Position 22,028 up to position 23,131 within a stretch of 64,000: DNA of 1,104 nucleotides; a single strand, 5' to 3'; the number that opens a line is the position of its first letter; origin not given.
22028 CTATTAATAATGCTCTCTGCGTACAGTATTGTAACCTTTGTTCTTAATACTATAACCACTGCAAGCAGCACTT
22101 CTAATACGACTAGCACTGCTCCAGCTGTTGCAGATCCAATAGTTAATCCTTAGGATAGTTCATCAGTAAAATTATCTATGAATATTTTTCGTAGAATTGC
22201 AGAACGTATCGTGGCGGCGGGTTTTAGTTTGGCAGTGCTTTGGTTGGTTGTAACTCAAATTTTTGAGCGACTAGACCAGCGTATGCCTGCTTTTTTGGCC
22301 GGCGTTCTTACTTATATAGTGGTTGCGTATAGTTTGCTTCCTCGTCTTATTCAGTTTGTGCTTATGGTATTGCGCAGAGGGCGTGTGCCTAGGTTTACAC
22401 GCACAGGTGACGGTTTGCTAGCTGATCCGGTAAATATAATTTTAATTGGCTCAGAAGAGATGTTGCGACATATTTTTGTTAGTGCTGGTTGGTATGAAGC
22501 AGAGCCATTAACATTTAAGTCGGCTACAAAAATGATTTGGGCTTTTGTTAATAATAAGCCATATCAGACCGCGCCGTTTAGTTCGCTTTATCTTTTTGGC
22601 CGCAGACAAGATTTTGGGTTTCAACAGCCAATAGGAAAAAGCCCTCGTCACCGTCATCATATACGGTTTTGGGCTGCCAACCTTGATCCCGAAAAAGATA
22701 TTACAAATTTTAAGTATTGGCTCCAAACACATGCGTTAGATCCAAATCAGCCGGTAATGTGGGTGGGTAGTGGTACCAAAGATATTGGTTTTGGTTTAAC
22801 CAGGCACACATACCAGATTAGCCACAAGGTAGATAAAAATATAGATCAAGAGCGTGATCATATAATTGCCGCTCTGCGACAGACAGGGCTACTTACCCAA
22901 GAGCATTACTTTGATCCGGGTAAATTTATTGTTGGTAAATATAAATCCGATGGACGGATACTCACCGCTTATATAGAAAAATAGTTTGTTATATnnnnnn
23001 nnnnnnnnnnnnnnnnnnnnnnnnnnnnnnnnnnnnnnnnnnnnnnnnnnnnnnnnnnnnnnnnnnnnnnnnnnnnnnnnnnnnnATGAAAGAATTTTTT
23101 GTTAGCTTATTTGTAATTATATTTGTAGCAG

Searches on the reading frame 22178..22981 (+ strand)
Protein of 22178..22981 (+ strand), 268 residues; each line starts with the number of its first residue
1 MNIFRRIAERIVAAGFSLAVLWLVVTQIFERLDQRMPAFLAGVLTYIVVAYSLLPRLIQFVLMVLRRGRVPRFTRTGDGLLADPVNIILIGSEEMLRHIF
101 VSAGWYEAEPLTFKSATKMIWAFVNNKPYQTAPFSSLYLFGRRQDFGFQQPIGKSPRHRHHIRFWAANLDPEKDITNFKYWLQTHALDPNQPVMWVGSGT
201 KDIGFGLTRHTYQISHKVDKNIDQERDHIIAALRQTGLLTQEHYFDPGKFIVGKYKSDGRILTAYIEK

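Call 87: search_protein_families(library=pfam, proteins=[window:22178-22981:+], max_evalue=0.001)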
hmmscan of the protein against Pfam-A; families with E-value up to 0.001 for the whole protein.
window:22178-22981:+ (268 aa): 1 family
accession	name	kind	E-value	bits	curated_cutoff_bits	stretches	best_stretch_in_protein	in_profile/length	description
PF14067.11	LssY_C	-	2.7e-53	180.8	25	1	69-246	3-166/188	LssY C-terminus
